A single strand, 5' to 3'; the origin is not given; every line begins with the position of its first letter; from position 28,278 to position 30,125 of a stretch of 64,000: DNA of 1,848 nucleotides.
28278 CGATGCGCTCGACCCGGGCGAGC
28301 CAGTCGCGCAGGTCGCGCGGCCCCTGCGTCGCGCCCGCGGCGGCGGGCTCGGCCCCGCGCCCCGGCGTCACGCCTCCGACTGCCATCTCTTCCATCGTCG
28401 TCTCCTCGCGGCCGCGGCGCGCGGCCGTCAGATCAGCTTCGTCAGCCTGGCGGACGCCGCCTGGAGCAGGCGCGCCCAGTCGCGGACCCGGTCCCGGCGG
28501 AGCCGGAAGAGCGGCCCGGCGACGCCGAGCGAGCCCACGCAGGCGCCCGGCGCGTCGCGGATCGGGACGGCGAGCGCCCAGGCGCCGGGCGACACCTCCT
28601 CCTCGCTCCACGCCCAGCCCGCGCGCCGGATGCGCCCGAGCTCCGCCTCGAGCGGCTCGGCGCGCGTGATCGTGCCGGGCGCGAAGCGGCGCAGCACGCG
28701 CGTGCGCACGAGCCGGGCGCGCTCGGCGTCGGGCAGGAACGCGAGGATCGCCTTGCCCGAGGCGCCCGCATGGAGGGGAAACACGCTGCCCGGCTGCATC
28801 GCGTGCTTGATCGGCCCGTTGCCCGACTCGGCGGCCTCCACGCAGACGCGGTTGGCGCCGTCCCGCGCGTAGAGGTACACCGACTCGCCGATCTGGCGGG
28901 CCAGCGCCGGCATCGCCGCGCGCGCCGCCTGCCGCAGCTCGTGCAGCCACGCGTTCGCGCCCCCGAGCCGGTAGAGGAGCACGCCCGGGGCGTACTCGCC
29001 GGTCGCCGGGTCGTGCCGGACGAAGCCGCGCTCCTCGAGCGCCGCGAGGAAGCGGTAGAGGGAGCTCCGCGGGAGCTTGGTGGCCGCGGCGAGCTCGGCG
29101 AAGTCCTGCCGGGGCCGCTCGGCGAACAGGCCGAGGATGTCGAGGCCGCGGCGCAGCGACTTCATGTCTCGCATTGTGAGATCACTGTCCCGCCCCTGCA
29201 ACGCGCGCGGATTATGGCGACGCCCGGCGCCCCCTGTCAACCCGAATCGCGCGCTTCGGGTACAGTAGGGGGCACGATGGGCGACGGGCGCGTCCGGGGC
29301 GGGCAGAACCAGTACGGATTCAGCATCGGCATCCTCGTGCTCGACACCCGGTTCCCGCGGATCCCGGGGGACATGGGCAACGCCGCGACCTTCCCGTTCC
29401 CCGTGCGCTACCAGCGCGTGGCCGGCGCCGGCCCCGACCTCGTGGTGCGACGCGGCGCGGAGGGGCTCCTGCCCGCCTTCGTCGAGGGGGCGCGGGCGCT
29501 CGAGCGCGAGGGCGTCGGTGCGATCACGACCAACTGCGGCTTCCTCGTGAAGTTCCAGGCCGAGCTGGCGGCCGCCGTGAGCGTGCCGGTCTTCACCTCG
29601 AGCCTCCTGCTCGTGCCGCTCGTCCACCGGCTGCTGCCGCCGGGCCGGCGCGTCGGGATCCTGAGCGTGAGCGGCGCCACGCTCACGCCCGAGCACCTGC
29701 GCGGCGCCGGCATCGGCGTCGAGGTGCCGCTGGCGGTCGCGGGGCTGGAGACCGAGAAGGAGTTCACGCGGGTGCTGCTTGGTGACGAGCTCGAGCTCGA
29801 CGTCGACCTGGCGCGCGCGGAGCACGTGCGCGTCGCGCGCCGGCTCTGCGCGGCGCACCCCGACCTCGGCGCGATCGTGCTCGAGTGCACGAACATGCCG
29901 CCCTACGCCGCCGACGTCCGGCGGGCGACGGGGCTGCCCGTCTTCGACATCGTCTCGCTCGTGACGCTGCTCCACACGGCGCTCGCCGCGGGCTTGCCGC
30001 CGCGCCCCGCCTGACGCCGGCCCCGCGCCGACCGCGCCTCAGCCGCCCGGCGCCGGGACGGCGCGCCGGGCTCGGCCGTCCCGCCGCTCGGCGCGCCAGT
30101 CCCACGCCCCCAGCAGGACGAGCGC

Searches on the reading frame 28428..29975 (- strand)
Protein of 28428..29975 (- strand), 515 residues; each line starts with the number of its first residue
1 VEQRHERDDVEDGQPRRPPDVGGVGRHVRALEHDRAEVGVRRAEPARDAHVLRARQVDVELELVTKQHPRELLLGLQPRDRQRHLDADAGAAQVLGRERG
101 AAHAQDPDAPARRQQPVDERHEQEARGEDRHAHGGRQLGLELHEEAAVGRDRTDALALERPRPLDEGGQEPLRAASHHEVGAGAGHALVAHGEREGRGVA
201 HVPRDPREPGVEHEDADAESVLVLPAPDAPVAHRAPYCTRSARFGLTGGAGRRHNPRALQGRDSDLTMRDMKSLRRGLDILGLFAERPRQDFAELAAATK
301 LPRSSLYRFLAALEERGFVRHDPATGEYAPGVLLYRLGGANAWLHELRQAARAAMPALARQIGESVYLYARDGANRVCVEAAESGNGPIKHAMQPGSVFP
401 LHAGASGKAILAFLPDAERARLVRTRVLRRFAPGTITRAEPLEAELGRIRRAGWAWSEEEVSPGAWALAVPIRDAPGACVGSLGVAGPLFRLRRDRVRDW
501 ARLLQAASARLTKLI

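Call 70: search_protein_families(library=pfam, proteins=[window:28428-29975:-], max_evalue=0.00001)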
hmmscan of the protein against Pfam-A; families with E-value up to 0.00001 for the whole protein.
window:28428-29975:- (515 aa): 2 families
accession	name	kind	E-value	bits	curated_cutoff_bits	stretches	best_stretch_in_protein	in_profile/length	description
PF01614.24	IclR_C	-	1.4e-31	109.8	24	1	345-509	7-170/174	Bacterial transcriptional regulator IclR C-terminal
PF09339.16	HTH_IclR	-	1e-15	57.6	22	1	273-323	1-52/52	IclR helix-turn-helix domain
